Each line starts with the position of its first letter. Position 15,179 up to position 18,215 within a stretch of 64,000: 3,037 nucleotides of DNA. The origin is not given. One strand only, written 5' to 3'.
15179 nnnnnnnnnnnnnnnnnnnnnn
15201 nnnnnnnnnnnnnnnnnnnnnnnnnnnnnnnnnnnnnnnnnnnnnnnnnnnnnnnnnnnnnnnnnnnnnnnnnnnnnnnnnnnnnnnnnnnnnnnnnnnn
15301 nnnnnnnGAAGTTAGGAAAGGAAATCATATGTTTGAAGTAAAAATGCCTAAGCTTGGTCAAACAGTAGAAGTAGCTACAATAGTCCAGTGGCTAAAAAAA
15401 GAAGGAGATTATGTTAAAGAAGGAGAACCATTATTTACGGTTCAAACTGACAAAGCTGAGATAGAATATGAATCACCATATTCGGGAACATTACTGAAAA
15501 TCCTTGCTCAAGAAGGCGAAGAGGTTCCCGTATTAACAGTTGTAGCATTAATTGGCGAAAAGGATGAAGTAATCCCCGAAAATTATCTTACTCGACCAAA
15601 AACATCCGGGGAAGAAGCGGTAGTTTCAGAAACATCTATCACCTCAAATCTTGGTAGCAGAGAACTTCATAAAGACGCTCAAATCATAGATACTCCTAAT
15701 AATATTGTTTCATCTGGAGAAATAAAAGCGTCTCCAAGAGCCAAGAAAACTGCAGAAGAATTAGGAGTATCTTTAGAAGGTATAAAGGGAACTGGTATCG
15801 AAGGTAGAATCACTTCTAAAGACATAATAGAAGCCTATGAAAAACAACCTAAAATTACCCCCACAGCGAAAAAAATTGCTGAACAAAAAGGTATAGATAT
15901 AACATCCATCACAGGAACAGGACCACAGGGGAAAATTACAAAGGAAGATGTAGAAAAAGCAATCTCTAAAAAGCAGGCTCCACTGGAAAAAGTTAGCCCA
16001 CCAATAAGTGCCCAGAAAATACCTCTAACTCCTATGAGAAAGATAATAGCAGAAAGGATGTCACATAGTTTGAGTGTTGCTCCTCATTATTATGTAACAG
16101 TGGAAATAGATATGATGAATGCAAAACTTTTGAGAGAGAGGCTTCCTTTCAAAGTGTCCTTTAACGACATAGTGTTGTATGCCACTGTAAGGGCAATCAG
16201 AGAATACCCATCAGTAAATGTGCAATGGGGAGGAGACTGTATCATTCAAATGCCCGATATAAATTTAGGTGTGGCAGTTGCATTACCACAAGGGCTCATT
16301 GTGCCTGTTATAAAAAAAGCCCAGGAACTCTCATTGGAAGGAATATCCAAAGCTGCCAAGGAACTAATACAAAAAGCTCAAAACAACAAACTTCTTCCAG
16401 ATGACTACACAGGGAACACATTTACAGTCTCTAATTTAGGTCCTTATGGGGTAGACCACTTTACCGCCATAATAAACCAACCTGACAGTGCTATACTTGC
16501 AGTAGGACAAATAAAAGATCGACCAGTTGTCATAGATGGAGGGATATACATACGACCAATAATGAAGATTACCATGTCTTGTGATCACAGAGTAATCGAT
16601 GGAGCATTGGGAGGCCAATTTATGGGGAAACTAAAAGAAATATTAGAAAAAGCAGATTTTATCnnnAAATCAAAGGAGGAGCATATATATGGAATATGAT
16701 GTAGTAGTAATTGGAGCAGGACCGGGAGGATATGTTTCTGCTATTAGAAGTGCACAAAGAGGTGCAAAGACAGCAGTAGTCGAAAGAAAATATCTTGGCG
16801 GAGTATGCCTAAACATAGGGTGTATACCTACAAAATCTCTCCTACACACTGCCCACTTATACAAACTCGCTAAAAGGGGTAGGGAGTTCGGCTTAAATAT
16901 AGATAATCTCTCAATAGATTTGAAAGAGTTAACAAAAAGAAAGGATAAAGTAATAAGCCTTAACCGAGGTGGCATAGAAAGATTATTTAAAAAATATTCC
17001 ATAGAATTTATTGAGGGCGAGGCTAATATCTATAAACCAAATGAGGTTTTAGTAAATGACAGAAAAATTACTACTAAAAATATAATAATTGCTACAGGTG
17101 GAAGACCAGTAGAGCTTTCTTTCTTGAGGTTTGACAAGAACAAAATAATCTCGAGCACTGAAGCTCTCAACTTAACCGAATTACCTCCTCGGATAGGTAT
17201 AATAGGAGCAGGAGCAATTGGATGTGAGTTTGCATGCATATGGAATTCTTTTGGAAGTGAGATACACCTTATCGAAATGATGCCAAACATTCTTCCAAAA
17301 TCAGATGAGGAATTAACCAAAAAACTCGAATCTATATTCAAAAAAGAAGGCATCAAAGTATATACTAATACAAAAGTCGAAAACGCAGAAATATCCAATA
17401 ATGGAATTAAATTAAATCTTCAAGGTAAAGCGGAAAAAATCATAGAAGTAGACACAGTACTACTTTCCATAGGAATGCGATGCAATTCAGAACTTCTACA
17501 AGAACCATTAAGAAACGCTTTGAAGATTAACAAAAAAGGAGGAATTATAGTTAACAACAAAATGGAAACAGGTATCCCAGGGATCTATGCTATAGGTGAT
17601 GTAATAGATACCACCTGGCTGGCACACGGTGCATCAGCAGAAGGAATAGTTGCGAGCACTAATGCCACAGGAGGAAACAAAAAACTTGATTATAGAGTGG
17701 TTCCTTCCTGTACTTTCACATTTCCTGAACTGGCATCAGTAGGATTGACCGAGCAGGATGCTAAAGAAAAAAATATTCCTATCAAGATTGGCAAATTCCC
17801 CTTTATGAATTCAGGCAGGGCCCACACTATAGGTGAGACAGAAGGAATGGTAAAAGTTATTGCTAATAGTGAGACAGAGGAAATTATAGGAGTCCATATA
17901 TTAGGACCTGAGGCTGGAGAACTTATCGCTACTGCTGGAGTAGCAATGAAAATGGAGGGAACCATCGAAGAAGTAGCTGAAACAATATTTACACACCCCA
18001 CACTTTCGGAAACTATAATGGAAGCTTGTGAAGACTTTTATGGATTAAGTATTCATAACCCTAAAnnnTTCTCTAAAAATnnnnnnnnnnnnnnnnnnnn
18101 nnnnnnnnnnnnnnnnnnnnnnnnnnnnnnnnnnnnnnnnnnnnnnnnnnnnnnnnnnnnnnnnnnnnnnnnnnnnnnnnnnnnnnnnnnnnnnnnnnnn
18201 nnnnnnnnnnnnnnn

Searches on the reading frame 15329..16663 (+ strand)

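Call 52: search_protein_families(library=pfam, proteins=[window:15329-16663:+], max_evalue=0.0001)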
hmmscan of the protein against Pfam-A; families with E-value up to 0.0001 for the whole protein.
window:15329-16663:+ (445 aa): 3 families
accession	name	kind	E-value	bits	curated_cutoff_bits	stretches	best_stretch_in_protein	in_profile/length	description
PF00198.28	2-oxoacid_dh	-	1.7e-78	263.7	23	1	229-442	5-227/232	2-oxoacid dehydrogenases acyltransferase (catalytic domain)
PF02817.22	E3_binding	-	8e-29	100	23.7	2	174-209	1-36/36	e3 binding domain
PF00364.28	Biotin_lipoyl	-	2.7e-18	66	22.1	1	3-74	2-72/73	Biotin-requiring enzyme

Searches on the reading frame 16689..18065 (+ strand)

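Call 52: search_protein_families(library=pfam, proteins=[window:16689-18065:+], max_evalue=0.0001)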
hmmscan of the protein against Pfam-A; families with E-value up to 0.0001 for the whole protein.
window:16689-18065:+ (459 aa): 11 families
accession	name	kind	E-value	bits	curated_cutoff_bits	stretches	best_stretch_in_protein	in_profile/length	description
PF07992.20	Pyr_redox_2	-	1.9e-70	238.1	26.1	1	3-319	1-291/291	Pyridine nucleotide-disulphide oxidoreductase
PF02852.28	Pyr_redox_dim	-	1e-39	135.6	25.3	1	338-446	1-109/110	Pyridine nucleotide-disulphide oxidoreductase, dimerisation domain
PF00070.33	Pyr_redox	-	2.2e-23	83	22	1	168-242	1-79/82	Pyridine nucleotide-disulphide oxidoreductase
PF13738.12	Pyr_redox_3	-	7.7e-14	52.1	30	1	120-303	116-305/305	Pyridine nucleotide-disulphide oxidoreductase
PF01134.28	GIDA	-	1e-11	45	22.1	1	4-138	1-150/391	Glucose inhibited division protein A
PF03486.20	HI0933_like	-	6.7e-09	36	50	0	4-34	2-32/244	HI0933-like protein Rossmann domain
PF00890.30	FAD_binding_2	-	7e-09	35.8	20.4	1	4-35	1-32/414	FAD binding domain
PF12831.13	FAD_oxidored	-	1.6e-07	31.4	27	1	4-40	1-38/416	FAD dependent oxidoreductase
PF01266.30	DAO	-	8.3e-07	29.3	27.9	0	4-37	1-35/353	FAD dependent oxidoreductase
PF13450.12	NAD_binding_8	-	1.2e-05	26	21.9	0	7-41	1-36/68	NAD(P)-binding Rossmann-like domain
PF02737.24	3HCDH_N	-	1.3e-05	25.6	22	0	169-229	2-57/180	3-hydroxyacyl-CoA dehydrogenase, NAD binding domain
